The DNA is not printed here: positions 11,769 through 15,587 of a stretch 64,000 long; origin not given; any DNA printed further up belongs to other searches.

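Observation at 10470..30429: Four secreted proteins with unrelated N-terminal architectures share one ~175-aa C-terminal module ending FRF.VNVEALP (three with an LTD in front)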

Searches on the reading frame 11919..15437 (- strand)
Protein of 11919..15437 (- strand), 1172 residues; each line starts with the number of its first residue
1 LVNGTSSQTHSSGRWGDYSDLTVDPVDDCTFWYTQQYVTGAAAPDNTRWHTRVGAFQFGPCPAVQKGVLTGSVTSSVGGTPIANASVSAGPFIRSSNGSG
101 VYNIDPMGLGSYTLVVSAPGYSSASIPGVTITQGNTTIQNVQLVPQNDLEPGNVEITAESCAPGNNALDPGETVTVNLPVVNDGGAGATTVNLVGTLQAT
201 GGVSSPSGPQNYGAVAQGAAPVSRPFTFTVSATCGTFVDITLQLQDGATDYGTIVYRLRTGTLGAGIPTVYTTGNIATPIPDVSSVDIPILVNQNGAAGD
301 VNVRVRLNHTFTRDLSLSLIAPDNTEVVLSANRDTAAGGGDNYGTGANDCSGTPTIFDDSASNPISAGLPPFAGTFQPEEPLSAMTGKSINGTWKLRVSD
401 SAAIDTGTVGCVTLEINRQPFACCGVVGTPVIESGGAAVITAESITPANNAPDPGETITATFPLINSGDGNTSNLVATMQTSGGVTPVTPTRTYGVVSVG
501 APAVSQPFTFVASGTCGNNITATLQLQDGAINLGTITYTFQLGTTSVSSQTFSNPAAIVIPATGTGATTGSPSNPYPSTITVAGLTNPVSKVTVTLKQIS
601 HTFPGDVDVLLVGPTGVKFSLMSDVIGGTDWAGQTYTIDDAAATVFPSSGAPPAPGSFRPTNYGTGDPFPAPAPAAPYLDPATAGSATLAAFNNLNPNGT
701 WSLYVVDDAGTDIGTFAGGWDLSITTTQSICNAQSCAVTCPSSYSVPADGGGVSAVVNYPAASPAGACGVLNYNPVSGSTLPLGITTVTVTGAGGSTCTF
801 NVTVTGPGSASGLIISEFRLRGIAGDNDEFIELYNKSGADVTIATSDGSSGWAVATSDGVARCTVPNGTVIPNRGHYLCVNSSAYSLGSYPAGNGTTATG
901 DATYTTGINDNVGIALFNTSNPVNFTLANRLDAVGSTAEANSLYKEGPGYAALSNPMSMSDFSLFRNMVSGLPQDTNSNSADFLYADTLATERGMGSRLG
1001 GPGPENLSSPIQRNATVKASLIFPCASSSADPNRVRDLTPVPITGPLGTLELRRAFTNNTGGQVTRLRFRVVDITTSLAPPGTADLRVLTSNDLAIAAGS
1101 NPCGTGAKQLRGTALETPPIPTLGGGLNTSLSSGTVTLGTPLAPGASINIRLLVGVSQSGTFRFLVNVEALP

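Call 7: search_protein_families(library=pfam, proteins=[window:11919-15437:-], max_evalue=0.01)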
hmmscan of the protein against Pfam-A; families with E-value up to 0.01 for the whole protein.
window:11919-15437:- (1172 aa): 4 families
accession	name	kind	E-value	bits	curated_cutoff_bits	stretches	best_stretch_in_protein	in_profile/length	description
PF01483.27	P_proprotein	-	2.2e-19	69.8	21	1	300-409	3-79/86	Proprotein convertase P-domain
PF13620.12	CarboxypepD_reg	-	1.4e-11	45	32.3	1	69-143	2-81/82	Carboxypeptidase regulatory-like domain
PF00932.25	LTD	-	8.1e-08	33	34.3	1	810-920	5-98/109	Lamin Tail Domain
PF13715.12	CarbopepD_reg_2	-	1.5e-05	25.4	32.2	1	69-145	1-78/88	CarboxypepD_reg-like domain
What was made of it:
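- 11919..17222 (-): P2: a single gene of 1,766 codons (signal peptide, BNR-like WGDYSD region, CarboxypepD_reg, two P-domains, LTD + module), interrupted by an in-frame TGA at 15483-15485. Pfam in call 7.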

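Call 8: search_protein_families(library=ncbifam, proteins=[window:11919-15437:-], max_evalue=0.01)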
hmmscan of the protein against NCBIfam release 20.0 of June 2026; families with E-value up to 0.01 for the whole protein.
window:11919-15437:- (1172 aa): 0 families
